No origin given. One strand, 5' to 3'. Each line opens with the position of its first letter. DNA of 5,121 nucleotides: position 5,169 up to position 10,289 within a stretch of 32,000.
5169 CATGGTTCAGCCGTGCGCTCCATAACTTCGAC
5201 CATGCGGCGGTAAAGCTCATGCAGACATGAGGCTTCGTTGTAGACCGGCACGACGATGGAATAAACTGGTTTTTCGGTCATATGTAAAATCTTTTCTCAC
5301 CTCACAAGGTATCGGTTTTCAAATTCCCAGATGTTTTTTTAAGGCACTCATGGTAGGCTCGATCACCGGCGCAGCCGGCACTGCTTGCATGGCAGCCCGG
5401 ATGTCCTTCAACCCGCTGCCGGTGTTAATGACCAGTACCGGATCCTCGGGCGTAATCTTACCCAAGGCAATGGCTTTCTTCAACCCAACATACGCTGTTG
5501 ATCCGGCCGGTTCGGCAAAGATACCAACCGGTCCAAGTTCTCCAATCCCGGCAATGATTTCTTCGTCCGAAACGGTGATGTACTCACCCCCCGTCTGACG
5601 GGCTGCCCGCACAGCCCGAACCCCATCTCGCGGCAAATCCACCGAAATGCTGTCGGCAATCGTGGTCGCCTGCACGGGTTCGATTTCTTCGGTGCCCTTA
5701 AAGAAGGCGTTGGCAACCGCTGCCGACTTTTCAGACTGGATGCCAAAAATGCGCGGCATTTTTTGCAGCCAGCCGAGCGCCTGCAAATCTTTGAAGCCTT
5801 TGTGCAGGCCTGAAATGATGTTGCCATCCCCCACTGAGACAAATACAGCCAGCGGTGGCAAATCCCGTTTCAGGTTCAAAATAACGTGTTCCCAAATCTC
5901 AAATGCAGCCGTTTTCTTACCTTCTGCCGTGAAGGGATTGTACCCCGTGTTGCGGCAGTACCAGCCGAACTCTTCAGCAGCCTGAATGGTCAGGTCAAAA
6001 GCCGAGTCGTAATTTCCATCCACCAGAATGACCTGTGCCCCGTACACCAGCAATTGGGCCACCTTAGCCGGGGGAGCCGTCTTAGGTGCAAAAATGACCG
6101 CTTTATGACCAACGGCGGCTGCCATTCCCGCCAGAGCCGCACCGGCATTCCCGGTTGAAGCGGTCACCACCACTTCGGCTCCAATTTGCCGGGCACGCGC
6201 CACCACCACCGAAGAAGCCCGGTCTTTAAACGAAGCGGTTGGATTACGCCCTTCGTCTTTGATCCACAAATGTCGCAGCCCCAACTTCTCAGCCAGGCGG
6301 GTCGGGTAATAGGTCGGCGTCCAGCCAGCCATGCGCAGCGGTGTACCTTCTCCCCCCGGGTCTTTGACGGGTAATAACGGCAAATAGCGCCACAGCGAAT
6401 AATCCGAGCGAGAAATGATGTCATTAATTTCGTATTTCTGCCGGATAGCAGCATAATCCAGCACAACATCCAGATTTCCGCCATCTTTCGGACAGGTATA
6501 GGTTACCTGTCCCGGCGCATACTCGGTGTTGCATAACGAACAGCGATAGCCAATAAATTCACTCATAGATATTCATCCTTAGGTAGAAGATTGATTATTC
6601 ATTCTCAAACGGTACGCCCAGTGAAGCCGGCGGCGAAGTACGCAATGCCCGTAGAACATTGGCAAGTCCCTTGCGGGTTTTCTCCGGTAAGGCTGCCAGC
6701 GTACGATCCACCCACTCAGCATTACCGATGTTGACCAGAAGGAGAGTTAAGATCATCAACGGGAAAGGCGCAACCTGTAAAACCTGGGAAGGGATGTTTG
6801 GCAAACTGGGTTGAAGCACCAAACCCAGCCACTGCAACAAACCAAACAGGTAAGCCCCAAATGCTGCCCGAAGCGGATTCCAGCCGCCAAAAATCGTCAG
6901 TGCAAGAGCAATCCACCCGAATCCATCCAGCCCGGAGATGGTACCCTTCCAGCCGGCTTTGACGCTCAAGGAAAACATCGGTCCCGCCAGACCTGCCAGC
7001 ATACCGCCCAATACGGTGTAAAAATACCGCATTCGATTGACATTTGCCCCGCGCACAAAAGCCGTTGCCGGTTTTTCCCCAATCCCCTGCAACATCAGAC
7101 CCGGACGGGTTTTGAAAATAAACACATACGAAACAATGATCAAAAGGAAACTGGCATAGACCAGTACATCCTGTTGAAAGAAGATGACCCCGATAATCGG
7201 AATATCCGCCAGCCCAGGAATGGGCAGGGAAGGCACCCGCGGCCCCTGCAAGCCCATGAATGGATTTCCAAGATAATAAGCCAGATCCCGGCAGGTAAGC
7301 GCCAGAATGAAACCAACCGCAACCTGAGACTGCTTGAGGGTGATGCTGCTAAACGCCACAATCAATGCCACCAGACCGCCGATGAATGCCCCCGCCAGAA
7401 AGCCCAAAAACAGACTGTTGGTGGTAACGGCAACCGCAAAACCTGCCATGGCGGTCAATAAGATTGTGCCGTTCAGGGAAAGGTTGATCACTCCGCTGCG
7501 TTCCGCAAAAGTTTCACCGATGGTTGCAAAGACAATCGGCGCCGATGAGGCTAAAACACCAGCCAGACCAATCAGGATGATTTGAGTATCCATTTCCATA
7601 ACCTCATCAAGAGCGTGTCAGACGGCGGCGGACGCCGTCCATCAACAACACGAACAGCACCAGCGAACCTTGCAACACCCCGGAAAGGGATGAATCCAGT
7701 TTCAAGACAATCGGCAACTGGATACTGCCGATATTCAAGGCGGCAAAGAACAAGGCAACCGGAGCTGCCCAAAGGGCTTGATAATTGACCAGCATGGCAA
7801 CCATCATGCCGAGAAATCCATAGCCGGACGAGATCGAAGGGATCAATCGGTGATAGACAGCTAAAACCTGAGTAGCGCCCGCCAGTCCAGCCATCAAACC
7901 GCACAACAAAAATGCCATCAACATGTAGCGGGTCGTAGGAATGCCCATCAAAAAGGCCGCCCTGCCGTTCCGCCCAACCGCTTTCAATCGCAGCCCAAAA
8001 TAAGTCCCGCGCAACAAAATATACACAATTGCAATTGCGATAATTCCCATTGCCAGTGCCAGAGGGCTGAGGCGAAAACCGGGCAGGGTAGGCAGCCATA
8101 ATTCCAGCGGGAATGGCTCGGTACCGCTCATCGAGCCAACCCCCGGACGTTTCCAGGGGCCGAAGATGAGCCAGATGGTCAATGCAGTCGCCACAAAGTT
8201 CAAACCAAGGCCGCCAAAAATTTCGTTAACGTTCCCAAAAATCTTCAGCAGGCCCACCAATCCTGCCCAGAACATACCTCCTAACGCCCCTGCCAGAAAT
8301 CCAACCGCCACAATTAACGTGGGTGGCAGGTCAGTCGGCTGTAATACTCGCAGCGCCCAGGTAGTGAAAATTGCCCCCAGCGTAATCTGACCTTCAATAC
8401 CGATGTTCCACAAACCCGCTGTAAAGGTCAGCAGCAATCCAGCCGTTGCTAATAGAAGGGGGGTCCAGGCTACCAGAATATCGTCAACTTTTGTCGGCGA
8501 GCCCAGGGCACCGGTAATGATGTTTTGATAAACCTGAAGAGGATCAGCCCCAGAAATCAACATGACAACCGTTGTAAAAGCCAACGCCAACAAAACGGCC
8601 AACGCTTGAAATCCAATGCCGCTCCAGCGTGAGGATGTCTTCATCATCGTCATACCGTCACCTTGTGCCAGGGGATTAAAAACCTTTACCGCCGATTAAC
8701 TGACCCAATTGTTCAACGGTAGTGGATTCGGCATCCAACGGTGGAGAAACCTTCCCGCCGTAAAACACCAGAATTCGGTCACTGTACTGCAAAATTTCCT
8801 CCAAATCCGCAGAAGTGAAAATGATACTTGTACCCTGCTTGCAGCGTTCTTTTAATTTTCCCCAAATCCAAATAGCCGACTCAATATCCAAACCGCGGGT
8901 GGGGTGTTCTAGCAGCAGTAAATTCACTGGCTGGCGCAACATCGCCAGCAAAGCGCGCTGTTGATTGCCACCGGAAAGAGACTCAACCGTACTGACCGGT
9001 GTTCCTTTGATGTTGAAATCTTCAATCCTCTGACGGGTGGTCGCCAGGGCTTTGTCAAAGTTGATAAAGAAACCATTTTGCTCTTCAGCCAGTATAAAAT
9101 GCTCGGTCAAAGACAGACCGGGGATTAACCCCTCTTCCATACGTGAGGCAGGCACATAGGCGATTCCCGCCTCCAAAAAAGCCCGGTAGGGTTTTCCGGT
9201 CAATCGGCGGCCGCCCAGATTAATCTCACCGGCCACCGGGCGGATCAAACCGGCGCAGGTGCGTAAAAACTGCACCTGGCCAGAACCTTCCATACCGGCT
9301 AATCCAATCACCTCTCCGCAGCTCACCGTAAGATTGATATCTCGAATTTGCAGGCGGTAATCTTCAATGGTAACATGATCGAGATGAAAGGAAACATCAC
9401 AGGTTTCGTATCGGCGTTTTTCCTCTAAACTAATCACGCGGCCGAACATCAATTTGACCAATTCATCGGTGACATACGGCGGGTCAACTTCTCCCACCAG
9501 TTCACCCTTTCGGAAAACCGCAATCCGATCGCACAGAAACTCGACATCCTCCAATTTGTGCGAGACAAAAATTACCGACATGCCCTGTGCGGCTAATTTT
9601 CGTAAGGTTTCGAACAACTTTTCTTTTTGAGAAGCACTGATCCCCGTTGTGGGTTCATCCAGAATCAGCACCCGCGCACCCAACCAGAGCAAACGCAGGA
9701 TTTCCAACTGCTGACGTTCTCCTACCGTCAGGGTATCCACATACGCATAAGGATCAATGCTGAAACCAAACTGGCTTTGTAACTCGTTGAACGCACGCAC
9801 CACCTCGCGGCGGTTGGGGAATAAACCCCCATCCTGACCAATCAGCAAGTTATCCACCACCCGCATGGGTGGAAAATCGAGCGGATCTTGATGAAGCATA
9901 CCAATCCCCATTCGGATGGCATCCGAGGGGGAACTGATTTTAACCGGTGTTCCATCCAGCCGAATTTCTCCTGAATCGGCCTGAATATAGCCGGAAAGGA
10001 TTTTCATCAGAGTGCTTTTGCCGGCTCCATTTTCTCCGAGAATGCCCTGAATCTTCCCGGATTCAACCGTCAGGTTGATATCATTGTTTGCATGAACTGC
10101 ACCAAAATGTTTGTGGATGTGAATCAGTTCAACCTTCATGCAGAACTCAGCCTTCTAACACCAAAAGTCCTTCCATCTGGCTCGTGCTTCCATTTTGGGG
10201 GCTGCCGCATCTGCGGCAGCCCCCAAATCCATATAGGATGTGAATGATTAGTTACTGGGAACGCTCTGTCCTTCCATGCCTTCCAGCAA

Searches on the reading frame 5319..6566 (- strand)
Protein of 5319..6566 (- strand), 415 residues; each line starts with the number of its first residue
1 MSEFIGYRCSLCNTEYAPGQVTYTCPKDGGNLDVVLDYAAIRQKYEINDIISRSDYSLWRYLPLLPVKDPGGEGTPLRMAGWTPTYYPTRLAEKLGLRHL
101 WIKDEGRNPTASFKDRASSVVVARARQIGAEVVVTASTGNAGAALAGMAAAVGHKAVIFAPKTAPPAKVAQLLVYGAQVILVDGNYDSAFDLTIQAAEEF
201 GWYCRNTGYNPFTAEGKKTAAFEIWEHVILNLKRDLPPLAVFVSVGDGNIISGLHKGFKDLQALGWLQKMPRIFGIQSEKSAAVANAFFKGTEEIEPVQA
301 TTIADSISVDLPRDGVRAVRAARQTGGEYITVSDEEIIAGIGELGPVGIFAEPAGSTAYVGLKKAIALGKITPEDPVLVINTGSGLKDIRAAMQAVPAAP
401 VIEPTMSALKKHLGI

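Call 6: search_protein_families(library=ncbifam, proteins=[window:5319-6566:-], max_evalue=1e-10)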
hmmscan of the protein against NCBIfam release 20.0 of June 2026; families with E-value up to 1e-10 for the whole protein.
window:5319-6566:- (415 aa): 33 families (the best 25 are shown)
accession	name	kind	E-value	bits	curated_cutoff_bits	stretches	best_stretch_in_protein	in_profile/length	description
NF006050.0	PRK08197.1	equivalog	1e-77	261.6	303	1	6-395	8-391/406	threonine synthase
NF004170.0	PRK05638.1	equivalog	1.4e-55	188.7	421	1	8-388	3-358/442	threonine synthase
TIGR00260.1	thrC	equivalog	1.3e-52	179.1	167.1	1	59-388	2-338/340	threonine synthase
NF005035.0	PRK06450.1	equivalog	9.8e-46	156.1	301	1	100-387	67-336/338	threonine synthase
NF004996.0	PRK06381.1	equivalog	1.3e-42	146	266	1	82-383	15-316/319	threonine synthase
NF006205.0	PRK08329.1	equivalog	3.7e-41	141.3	358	1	8-387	3-345/347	threonine synthase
NF006094.0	PRK08246.1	subfamily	4.2e-29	101.9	331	1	96-363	35-283/310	serine/threonine dehydratase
TIGR01124.1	ilvA_2Cterm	equivalog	7.9e-26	90.7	411.3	1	82-384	17-304/499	threonine ammonia-lyase, biosynthetic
NF009130.0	PRK12483.1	subfamily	2.4e-25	89.1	801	1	88-383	43-323/521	threonine ammonia-lyase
NF006674.0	PRK09224.1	subfamily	5.1e-25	88.1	577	1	83-383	26-311/508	threonine ammonia-lyase IlvA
TIGR01127.1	ilvA_1Cterm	equivalog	9.1e-25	87.4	378.75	1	85-360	3-263/380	threonine ammonia-lyase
NF006390.0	PRK08639.1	equivalog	1.1e-22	80.6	421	1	83-380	26-310/418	threonine ammonia-lyase IlvA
NF005292.0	PRK06815.1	equivalog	3.2e-21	75.7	371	1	83-343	22-267/320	threonine/serine dehydratase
NF004771.0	PRK06110.1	equivalog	1.3e-20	73.7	317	1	83-342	22-265/323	threonine dehydratase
NF005680.0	PRK07476.1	equivalog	1.5e-20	73.4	413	1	83-386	24-311/326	hydroxyectoine utilization dehydratase EutB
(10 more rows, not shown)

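Call 14: search_protein_families(library=pfam, proteins=[window:5319-6566:-], max_evalue=0.001)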
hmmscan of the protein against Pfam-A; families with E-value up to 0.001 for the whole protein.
window:5319-6566:- (415 aa): 1 family
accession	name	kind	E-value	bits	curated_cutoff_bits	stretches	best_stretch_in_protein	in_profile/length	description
PF00291.31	PALP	-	4.6e-74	249.9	35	1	80-383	5-295/295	Pyridoxal-phosphate dependent enzyme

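Call 72: search_solved_structures(query=window:5319-6566:-, max_evalue=1e-10)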
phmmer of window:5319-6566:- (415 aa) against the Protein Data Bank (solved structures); distinct sequences matched with E-value up to 1e-10: 19.
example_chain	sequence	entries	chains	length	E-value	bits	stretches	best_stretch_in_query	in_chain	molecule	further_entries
6cgq_A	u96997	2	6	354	1.3e-47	165.9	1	60-406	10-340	Threonine synthase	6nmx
2d1f_A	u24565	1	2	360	1e-45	159.6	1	65-404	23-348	Threonine synthase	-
2zsj_A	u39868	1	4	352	2.5e-45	158.4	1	71-414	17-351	Threonine synthase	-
1uim_A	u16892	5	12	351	2.6e-44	155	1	60-409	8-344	Threonine Synthase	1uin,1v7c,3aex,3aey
1e5x_A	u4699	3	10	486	1.8e-30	109.4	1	80-391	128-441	THREONINE SYNTHASE | THREONINE SYNTHASE 1, CHLOROPLASTIC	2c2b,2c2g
8y1j_A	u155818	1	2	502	1.1e-19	73.9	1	82-385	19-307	L-threonine dehydratase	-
1tdj_A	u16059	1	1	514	1.4e-18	70.3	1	83-375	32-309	BIOSYNTHETIC THREONINE DEAMINASE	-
9d2q_A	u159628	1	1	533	1.5e-18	70.2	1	83-375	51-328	L-threonine dehydratase biosynthetic IlvA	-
8zkv_A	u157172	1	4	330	2.5e-18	69.4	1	83-375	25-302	L-threonine dehydratase biosynthetic IlvA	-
43cq_A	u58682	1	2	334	2.7e-18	69.3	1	83-375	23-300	L-threonine dehydratase biosynthetic IlvA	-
2bht_A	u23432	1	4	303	5.7e-13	51.8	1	82-340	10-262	CYSTEINE SYNTHASE B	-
2bhs_A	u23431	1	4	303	9.9e-13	51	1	82-340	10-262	CYSTEINE SYNTHASE B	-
2v03_A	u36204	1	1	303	1e-12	51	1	82-340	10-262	Cysteine synthase B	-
4h27_A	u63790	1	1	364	1.7e-12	50.2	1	89-361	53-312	L-serine dehydratase/L-threonine deaminase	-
2jc3_A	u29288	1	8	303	3e-12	49.4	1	82-227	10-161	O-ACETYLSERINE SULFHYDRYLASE B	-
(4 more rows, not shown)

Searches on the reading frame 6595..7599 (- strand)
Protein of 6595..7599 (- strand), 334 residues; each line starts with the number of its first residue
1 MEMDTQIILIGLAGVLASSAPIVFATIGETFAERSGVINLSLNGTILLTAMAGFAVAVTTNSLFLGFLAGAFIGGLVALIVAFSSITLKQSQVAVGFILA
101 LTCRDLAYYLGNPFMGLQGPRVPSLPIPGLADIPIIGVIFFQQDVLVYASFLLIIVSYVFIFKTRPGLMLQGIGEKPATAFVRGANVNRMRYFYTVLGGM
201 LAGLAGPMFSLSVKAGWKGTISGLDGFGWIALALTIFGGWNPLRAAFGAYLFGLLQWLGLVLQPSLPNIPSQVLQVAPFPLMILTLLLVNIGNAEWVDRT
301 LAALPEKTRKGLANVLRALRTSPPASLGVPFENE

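Call 4: search_protein_families(library=ncbifam, proteins=[window:6595-7599:-], max_evalue=0.00001)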
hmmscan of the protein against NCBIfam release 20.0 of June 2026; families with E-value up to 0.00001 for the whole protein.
window:6595-7599:- (334 aa): 1 family
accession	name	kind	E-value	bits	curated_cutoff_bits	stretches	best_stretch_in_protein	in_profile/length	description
NF047928.1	ABC_B6_perm_1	equivalog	3.3e-42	144.7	465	1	12-288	14-291/311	putative B6 ABC transporter permease subunit 1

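Call 5: search_protein_families(library=pfam, proteins=[window:6595-7599:-], max_evalue=0.00001)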
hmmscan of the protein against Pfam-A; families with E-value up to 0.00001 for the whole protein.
window:6595-7599:- (334 aa): 1 family
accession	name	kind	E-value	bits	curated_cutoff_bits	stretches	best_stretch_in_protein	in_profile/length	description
PF02653.21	BPD_transp_2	-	6.2e-29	101.4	26.8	1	12-276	2-262/269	Branched-chain amino acid transport system / permease component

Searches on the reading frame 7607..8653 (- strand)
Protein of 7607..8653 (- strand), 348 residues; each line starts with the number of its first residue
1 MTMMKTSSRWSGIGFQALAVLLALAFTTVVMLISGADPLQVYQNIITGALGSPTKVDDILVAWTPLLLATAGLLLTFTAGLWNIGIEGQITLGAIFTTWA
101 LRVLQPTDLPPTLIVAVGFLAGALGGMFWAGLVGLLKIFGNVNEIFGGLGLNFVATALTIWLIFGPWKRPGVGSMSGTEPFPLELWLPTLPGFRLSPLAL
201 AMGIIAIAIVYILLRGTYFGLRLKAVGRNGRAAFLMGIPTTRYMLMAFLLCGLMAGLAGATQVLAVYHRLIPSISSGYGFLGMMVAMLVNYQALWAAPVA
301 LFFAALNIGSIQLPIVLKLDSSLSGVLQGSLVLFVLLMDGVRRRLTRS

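Call 4: search_protein_families(library=ncbifam, proteins=[window:7607-8653:-], max_evalue=0.00001)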
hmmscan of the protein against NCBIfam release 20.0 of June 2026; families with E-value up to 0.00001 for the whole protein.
window:7607-8653:- (348 aa): 4 families
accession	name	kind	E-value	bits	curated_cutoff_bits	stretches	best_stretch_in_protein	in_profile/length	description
NF047929.1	ABC_B6_perm_2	equivalog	4.3e-41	141.2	400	1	18-341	8-328/337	putative B6 ABC transporter permease subunit 2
NF047928.1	ABC_B6_perm_1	equivalog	3.1e-18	66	465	1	59-310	17-263/311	putative B6 ABC transporter permease subunit 1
NF007014.0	PRK09478.1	equivalog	6.7e-07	28.9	386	1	192-262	180-249/336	galactose/methyl galactoside ABC transporter permease MglC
NF041862.1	YtfT_transport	equivalog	4.3e-06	26.1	535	1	196-260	178-242/339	galactofuranose ABC transporter, ATP-binding protein YtfT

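Call 5: search_protein_families(library=pfam, proteins=[window:7607-8653:-], max_evalue=0.00001)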
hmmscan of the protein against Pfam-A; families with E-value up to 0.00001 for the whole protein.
window:7607-8653:- (348 aa): 1 family
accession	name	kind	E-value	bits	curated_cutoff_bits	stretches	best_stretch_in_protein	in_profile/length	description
PF02653.21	BPD_transp_2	-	8.3e-31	107.5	26.8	1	57-336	3-269/269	Branched-chain amino acid transport system / permease component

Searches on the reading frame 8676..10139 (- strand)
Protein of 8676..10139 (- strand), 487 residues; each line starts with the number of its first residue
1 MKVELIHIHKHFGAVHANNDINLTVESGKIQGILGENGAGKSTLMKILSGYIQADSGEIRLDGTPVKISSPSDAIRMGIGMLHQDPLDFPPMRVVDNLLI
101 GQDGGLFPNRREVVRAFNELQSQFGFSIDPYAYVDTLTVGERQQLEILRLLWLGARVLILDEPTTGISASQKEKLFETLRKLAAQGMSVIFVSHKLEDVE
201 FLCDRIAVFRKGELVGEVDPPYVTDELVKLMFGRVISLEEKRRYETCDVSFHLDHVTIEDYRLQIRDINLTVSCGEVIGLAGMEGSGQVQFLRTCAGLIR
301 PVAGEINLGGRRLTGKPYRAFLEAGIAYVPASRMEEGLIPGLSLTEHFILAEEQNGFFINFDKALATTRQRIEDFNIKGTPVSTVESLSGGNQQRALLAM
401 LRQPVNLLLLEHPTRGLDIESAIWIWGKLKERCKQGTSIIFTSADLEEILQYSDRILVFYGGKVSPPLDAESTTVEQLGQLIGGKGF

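Call 4: search_protein_families(library=ncbifam, proteins=[window:8676-10139:-], max_evalue=0.00001)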
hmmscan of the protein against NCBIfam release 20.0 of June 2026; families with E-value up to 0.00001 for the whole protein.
window:8676-10139:- (487 aa): 187 families (the best 25 are shown)
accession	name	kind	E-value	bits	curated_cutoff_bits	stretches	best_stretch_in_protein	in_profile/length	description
NF047930.1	ABC_ATP_B6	equivalog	9.1e-104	347.9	670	1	3-482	3-508/510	putative B6 ABC transporter ATP-binding protein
NF008442.0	PRK11288.1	equivalog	1e-94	317.7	689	1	4-478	9-491/504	L-arabinose ABC transporter ATP-binding protein AraG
NF041861.1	YtfR_transport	equivalog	3.3e-91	306.1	850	1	6-478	5-486/492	galactofuranose ABC transporter, ATP-binding protein YtfR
NF010069.0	PRK13549.1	equivalog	6.8e-89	298.6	699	1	3-478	6-497/513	xylose ABC transporter ATP-binding protein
NF011967.0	PRK15439.1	equivalog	7.5e-89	298.5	586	1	4-481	13-498/510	autoinducer 2 ABC transporter ATP-binding protein LsrA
TIGR02633.1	xylG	equivalog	2.7e-81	273.6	723.65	1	4-478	3-495/500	D-xylose ABC transporter ATP-binding protein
NF040905.2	GguA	equivalog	1.1e-80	271.5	810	1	4-481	3-499/500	multiple monosaccharide ABC transporter ATP-binding protein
NF008030.0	PRK10762.1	equivalog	4.6e-80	269.7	745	1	4-478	6-487/501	ribose ABC transporter ATP-binding protein RbsA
NF007253.0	PRK09700.1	equivalog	9.6e-79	265.3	772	1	3-475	6-498/510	D-allose ABC transporter ATP-binding protein AlsA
NF008215.0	PRK10982.1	equivalog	4.9e-78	263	828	1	3-480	14-500/506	galactose/methyl galactoside ABC transporter ATP-binding protein MglA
TIGR01188.1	drrA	subfamily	1.9e-58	198.2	312.45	2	10-218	1-206/302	daunorubicin resistance ABC transporter, ATP-binding protein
TIGR04521.1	ECF_ATPase_2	equivalog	2.3e-51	174.6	330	3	14-223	17-232/279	energy-coupling factor transporter ATPase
TIGR03410.1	urea_trans_UrtE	equivalog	7.8e-51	172.7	285.8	2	5-219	3-215/230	urea ABC transporter ATP-binding subunit UrtE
NF010068.0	PRK13548.1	equivalog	1e-50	172.3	261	2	7-242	10-250/261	heme ABC transporter ATP-binding protein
TIGR04406.1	LPS_export_lptB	equivalog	6.4e-49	166.4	240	2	6-224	5-223/239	LPS export ABC transporter ATP-binding protein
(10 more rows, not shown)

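Call 5: search_protein_families(library=pfam, proteins=[window:8676-10139:-], max_evalue=0.00001)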
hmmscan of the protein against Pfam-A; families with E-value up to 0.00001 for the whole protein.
window:8676-10139:- (487 aa): 2 families
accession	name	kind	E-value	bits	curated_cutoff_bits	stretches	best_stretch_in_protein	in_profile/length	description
PF00005.33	ABC_tran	-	2.1e-46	158.4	25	2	19-165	2-137/137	ABC transporter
PF13304.12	AAA_21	-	2.2e-10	41.6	27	0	32-84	3-61/304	AAA domain, putative AbiEii toxin, Type IV TA system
